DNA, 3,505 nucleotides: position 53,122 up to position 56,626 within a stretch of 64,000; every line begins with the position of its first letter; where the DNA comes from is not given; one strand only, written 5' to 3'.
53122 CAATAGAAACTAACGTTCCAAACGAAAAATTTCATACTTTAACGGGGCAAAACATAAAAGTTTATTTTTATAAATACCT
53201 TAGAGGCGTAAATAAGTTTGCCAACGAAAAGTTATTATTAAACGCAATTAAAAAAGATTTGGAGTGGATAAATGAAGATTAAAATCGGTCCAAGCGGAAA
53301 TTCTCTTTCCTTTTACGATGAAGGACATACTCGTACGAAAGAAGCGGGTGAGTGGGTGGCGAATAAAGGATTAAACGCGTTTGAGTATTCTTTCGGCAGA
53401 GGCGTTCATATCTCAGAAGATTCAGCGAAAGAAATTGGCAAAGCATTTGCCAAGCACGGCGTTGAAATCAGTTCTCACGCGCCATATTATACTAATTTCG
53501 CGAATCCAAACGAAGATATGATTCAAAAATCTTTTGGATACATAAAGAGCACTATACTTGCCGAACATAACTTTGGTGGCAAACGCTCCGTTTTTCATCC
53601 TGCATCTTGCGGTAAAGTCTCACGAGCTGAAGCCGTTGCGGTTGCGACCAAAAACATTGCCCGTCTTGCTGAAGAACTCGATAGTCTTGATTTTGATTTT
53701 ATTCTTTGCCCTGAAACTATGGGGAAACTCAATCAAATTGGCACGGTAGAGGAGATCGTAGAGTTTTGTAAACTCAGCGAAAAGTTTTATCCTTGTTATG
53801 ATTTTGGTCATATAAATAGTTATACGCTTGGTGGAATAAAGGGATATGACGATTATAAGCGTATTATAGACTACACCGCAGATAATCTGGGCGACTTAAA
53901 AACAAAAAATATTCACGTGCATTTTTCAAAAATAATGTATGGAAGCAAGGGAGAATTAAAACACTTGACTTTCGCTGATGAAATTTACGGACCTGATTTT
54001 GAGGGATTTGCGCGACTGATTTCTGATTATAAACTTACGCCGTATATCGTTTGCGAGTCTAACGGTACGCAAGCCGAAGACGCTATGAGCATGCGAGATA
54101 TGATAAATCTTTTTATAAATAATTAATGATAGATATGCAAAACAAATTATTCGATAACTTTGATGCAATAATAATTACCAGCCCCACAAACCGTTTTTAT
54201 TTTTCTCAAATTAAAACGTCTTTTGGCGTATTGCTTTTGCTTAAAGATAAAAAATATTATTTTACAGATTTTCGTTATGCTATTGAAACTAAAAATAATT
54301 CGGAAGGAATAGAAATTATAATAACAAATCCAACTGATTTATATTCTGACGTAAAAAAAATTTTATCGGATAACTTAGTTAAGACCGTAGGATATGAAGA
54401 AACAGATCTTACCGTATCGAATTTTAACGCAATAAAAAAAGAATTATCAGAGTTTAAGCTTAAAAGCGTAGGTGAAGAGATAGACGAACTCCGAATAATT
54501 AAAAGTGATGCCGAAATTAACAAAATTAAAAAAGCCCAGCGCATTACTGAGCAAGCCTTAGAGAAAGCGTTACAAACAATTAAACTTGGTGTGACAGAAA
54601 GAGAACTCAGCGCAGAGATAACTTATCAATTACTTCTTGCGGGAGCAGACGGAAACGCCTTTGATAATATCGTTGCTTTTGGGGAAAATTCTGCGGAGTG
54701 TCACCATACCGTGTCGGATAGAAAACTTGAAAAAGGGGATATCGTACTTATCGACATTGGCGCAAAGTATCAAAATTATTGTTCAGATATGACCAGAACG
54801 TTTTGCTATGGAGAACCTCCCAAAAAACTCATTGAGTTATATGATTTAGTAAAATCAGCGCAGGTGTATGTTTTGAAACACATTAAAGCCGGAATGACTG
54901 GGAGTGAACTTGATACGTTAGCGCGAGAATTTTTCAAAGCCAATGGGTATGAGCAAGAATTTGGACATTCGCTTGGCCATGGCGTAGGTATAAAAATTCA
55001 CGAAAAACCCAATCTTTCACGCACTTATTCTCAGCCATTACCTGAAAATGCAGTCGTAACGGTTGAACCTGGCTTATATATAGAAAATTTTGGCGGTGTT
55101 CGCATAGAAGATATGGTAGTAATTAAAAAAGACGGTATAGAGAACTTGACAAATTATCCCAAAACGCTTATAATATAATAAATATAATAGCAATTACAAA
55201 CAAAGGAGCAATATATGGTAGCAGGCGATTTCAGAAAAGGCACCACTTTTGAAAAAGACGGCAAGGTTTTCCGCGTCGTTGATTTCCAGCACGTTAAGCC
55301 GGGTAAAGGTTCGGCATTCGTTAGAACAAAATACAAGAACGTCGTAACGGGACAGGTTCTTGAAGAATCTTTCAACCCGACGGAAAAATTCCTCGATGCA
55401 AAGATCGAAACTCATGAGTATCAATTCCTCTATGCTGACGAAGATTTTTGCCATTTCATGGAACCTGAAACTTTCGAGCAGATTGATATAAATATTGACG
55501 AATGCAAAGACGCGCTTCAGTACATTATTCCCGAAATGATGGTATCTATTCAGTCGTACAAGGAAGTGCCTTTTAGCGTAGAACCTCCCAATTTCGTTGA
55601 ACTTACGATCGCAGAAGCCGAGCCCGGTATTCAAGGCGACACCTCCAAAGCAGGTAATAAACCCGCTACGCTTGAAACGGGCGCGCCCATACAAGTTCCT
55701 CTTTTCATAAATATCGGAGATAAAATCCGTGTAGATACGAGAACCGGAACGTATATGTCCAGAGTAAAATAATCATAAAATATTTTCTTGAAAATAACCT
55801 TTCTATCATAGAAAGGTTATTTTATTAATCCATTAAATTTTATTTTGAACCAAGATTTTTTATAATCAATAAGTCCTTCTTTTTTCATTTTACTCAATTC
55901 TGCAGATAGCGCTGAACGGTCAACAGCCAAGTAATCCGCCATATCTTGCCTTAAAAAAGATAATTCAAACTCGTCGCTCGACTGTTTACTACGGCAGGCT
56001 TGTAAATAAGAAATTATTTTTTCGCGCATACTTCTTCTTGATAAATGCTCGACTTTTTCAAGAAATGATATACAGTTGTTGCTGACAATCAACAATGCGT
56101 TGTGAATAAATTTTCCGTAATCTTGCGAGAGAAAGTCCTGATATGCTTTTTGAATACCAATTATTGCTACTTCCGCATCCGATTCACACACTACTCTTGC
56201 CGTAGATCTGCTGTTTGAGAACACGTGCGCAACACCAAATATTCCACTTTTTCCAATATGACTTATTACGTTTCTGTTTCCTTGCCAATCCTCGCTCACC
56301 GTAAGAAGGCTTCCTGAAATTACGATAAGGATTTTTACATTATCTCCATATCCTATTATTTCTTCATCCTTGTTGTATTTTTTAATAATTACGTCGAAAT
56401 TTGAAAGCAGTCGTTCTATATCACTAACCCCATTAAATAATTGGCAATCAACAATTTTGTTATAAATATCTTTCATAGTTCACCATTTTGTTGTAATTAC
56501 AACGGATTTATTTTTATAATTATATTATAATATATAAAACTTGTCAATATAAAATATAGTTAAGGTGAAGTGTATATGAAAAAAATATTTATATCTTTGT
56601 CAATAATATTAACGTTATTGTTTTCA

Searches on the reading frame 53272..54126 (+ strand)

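Call 57: search_protein_families(library=pfam, proteins=[window:53272-54126:+], max_evalue=0.00001)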
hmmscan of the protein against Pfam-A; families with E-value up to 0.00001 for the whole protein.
window:53272-54126:+ (284 aa): 1 family
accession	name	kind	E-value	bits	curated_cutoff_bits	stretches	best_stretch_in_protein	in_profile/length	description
PF01261.30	AP_endonuc_2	-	5.8e-27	95.4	31.1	1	28-270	3-241/249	Xylose isomerase-like TIM barrel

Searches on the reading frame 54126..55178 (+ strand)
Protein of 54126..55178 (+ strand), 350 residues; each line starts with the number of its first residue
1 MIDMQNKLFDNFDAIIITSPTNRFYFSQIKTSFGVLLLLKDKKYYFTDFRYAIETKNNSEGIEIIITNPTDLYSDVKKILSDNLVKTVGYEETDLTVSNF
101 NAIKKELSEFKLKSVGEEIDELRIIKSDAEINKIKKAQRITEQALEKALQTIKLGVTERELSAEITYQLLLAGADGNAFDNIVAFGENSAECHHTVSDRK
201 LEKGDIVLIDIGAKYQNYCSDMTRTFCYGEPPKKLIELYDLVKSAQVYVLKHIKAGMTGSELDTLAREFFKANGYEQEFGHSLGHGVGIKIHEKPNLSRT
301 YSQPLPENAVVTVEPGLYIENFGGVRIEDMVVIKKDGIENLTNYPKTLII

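Call 57: search_protein_families(library=pfam, proteins=[window:54126-55178:+], max_evalue=0.00001)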
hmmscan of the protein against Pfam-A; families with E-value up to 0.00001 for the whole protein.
window:54126-55178:+ (350 aa): 2 families
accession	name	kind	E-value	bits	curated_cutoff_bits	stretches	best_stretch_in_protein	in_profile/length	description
PF00557.29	Peptidase_M24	-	1.9e-70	237.3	23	1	133-334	2-207/208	Metallopeptidase family M24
PF01321.24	Creatinase_N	-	1.2e-19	71.6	22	1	12-125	14-128/128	Creatinase/Prolidase N-terminal domain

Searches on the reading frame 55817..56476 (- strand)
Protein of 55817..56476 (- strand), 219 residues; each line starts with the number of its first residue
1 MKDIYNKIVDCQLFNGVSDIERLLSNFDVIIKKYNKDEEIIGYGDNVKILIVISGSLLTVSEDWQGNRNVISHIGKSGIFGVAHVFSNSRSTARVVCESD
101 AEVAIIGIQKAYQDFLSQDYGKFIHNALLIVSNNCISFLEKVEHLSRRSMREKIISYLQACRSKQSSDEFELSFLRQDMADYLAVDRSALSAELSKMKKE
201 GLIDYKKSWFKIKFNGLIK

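Call 57: search_protein_families(library=pfam, proteins=[window:55817-56476:-], max_evalue=0.00001)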
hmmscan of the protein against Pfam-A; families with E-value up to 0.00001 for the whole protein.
window:55817-56476:- (219 aa): 2 families
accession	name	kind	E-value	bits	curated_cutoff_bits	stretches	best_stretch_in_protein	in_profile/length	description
PF00027.35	cNMP_binding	-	3.5e-09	36.9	27.5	1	32-109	2-80/89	Cyclic nucleotide-binding domain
PF13545.12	HTH_Crp_2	-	5.5e-09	36.3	27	1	152-207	1-57/70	Crp-like helix-turn-helix domain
